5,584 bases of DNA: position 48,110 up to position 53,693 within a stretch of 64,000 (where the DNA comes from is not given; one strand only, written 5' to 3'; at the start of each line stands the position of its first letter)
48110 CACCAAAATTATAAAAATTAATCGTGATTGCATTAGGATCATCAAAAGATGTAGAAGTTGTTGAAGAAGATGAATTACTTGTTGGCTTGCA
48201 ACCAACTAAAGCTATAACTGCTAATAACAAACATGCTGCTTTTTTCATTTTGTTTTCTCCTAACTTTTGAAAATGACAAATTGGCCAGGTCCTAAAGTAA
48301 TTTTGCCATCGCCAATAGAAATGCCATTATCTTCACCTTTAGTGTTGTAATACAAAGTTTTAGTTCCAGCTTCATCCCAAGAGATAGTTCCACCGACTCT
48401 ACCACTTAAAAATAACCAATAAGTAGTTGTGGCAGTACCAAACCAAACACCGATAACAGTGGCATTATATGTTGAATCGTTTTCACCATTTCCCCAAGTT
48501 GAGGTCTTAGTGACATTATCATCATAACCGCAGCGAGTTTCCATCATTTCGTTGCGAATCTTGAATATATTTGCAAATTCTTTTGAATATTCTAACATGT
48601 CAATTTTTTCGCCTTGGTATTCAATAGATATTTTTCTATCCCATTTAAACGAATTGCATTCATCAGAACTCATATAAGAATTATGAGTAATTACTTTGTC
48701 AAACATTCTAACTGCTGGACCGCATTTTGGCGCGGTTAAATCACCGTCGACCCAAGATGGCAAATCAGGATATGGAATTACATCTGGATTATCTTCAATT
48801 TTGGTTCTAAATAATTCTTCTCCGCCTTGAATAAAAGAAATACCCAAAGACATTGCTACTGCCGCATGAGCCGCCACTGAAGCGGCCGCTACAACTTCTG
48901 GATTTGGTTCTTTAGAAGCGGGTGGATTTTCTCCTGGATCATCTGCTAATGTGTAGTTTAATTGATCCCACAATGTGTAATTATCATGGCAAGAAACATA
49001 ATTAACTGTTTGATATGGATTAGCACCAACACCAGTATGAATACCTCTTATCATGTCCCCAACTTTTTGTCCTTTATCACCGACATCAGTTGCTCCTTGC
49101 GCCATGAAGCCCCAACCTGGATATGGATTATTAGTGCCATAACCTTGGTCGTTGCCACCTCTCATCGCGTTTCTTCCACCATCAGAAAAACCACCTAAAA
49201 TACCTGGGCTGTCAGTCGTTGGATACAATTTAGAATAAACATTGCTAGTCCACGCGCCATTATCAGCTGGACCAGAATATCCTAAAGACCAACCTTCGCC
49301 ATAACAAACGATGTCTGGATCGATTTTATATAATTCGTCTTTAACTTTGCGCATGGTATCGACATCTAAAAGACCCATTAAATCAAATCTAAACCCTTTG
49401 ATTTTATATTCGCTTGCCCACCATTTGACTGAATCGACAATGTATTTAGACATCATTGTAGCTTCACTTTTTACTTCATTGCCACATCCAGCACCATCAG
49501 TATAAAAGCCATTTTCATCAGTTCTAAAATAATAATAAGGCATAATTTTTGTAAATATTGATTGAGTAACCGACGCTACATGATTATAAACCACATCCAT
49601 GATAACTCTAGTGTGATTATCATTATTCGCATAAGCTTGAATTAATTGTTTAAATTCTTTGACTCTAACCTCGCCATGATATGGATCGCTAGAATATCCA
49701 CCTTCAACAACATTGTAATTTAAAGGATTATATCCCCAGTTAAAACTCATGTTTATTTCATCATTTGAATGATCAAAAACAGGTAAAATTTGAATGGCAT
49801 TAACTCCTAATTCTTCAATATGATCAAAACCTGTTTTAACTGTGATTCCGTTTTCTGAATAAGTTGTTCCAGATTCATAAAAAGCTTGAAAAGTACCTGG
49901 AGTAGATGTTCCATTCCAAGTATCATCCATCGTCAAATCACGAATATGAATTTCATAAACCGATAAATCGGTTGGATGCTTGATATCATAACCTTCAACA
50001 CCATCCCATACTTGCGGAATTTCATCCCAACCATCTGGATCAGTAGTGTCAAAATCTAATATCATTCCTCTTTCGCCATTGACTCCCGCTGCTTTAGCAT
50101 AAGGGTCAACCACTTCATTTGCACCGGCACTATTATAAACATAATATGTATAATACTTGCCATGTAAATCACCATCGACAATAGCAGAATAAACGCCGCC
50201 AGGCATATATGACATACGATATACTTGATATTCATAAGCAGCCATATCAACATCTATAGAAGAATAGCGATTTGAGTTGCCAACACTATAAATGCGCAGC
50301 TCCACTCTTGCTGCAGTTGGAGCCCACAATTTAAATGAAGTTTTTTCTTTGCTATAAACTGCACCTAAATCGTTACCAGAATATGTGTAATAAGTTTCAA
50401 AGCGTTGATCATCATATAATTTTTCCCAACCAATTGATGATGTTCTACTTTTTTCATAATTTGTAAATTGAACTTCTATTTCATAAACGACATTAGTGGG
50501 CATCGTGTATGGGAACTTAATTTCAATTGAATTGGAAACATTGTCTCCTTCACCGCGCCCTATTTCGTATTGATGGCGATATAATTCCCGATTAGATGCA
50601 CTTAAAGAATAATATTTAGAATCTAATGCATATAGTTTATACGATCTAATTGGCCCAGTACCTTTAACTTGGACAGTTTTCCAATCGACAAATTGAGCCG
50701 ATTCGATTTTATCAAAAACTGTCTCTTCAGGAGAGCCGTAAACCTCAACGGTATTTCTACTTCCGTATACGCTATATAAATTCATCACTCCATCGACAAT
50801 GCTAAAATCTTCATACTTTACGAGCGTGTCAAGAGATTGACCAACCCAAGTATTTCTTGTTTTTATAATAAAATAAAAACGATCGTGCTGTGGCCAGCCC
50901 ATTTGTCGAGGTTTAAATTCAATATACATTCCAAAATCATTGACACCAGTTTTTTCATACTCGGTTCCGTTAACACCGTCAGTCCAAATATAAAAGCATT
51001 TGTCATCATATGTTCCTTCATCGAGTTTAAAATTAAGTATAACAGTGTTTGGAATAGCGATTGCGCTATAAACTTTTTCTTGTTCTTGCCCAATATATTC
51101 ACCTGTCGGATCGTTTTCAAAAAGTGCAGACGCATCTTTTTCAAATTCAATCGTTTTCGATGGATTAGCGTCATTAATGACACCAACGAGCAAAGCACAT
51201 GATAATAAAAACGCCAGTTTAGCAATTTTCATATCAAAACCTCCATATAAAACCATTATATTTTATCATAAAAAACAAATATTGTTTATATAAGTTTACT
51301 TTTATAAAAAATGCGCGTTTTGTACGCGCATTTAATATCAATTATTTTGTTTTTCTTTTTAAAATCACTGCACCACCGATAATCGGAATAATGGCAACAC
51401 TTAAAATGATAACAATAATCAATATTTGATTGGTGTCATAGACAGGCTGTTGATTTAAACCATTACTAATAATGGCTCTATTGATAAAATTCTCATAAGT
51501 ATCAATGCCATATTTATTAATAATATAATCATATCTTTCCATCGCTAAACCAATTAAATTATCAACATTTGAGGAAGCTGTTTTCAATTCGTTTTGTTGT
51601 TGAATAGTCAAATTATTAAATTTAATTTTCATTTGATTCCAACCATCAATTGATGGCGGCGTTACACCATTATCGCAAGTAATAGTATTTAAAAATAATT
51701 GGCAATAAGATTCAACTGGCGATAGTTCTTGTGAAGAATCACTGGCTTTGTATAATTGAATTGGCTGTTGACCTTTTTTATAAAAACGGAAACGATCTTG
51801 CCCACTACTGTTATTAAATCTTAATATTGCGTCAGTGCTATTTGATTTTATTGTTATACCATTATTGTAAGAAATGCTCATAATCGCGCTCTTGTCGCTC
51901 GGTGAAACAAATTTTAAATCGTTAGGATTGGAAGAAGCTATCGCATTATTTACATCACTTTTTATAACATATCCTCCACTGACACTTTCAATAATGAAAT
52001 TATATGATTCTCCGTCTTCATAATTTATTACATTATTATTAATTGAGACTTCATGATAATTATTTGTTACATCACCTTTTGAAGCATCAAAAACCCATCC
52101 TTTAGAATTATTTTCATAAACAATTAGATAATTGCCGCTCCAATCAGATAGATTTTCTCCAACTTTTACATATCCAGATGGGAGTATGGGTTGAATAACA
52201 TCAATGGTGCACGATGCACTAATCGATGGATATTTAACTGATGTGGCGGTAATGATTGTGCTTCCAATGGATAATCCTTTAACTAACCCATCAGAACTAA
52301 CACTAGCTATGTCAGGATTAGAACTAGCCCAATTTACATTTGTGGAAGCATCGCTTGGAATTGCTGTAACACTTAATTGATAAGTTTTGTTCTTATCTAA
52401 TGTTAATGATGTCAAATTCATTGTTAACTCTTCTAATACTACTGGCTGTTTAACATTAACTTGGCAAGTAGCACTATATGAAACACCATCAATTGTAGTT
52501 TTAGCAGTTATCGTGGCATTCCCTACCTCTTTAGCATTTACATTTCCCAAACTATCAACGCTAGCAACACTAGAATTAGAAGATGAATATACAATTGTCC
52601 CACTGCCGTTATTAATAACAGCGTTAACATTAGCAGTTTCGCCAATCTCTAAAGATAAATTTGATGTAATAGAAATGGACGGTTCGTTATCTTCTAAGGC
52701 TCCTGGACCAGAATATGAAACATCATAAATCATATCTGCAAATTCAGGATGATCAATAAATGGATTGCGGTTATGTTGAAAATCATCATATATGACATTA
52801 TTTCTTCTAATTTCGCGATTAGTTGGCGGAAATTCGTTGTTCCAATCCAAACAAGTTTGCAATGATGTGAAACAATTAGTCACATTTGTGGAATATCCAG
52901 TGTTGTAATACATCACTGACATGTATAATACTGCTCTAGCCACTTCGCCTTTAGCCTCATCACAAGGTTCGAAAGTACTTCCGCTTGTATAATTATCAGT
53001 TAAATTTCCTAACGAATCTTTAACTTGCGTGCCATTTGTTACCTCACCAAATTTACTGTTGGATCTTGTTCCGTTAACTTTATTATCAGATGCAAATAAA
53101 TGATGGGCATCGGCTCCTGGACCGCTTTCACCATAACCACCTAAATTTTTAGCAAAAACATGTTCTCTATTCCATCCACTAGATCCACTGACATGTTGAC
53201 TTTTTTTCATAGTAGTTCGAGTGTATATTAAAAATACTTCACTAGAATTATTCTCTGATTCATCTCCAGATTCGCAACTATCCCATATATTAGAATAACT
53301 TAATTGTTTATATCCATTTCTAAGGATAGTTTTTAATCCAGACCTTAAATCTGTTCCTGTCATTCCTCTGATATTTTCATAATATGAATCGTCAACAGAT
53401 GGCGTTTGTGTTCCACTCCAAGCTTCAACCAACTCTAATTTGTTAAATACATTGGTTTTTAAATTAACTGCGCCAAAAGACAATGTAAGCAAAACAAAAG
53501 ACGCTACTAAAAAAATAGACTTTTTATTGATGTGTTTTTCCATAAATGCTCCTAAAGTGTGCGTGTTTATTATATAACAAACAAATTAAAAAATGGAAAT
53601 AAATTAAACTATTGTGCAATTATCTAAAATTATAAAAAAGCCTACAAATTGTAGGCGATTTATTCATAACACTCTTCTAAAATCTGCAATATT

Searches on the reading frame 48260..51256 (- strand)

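Call 6: search_protein_families(library=pfam, proteins=[window:48260-51256:-], max_evalue=0.01)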
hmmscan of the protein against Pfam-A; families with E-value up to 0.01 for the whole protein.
window:48260-51256:- (998 aa): 2 families
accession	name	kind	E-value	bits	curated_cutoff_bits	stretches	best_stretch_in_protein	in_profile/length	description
PF02922.24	CBM_48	-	1.6e-08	35.2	22.4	1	297-387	2-83/83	Carbohydrate-binding module 48 (Isoamylase N-terminal domain)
PF03714.20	PUD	-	0.0019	19.5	25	1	71-161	1-96/97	Bacterial pullanase-associated domain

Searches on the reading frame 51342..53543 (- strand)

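Call 6: search_protein_families(library=pfam, proteins=[window:51342-53543:-], max_evalue=0.01)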
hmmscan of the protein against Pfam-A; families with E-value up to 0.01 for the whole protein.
window:51342-53543:- (733 aa): 2 families
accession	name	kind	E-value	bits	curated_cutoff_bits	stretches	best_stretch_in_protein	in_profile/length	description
PF04231.19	Endonuclease_1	-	3.9e-39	135.2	25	1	62-267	1-235/235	Endonuclease I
PF02368.24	Big_2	-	1.7e-24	86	22.8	2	378-437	10-70/79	Bacterial Ig-like domain (group 2)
